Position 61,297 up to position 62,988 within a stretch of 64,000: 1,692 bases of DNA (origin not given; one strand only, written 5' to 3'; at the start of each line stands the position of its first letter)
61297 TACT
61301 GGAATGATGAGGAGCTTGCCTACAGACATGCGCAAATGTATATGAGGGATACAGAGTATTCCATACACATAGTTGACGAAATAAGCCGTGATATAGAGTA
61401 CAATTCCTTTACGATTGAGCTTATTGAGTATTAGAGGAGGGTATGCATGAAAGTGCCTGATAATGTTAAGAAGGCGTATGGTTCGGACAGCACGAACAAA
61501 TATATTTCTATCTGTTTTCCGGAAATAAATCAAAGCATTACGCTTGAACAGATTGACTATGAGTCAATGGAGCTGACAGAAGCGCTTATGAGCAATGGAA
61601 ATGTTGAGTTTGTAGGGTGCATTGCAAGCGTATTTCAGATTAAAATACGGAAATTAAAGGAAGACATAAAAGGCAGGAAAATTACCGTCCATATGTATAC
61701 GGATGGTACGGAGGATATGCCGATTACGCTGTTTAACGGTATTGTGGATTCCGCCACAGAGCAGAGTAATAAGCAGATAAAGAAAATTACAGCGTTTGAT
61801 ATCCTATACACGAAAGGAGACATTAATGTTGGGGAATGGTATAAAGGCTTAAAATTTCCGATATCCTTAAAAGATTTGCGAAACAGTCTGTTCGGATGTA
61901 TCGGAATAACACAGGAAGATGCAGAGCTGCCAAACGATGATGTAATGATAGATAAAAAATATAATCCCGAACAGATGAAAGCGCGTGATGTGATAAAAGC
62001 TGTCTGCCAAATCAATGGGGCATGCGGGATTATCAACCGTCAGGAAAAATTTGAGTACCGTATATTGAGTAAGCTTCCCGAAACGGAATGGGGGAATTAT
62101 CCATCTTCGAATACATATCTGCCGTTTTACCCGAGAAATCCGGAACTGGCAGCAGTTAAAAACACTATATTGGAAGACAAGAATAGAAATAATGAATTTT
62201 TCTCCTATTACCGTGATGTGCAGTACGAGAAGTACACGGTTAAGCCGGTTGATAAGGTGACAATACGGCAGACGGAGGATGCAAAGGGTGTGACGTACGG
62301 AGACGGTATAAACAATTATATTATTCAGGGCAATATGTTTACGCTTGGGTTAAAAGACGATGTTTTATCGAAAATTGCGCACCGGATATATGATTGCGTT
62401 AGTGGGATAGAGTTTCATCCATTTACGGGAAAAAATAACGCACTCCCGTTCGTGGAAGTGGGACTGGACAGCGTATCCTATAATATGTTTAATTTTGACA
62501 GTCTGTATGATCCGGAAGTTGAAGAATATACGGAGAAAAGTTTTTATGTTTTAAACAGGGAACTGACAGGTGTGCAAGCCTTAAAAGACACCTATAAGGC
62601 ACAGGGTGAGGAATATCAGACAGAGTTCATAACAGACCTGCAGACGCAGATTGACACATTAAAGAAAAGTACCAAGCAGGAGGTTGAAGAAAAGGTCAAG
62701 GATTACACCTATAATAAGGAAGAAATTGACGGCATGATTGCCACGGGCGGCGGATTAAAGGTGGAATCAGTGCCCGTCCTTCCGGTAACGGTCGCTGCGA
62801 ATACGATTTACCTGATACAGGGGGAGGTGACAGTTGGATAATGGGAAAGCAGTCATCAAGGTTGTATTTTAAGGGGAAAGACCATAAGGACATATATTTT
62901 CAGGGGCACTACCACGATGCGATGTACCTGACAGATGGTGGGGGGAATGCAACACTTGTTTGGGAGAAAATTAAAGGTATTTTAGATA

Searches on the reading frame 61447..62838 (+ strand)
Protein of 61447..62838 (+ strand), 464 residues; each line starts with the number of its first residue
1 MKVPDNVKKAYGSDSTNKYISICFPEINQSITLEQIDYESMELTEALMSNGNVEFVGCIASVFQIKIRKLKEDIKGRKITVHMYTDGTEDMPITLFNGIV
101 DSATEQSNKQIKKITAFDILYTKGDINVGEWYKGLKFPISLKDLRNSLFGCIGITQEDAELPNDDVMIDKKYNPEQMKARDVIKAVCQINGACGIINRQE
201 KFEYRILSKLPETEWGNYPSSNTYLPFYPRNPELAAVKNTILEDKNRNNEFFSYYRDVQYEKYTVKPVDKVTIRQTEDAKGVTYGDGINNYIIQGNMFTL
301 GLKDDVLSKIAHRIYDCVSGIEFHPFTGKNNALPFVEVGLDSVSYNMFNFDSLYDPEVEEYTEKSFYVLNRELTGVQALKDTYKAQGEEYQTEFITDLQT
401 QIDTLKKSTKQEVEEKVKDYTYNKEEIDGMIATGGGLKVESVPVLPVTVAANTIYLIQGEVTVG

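Call 33: find_encoding_contigs(protein=window:61447-62838:+, flank=10000, max_places=6)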
Protein window:61447-62838:+ (464 aa): 6 contigs read that carry it; 5 places shown.
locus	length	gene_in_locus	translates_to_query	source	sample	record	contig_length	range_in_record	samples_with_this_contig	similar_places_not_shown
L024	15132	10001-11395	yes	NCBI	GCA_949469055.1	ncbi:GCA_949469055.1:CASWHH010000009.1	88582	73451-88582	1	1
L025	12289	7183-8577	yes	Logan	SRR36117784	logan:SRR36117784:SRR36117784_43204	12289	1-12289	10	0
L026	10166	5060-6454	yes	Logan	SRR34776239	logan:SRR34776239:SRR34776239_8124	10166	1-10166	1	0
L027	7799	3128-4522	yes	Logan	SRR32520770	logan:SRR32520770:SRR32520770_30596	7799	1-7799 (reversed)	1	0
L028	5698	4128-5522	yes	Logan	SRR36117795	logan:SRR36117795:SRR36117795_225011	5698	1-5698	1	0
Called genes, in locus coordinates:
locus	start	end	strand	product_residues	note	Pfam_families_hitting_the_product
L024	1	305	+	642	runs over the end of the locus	PF06152:Phage_min_cap2, PF18451:CdiA_C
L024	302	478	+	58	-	-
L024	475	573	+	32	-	-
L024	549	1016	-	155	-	-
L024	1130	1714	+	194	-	PF06810:Phage_scaffold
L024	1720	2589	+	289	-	-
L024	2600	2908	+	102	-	-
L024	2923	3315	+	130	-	-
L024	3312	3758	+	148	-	PF20536:DUF6751 (faint)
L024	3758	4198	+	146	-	PF11114:Minor_capsid_2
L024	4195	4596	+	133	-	-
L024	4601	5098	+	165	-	-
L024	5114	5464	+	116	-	-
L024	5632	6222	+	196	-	PF06854:Phage_Gp15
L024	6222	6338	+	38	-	-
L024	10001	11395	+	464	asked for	-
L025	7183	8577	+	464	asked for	-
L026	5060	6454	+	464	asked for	-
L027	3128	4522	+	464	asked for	-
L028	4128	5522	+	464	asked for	-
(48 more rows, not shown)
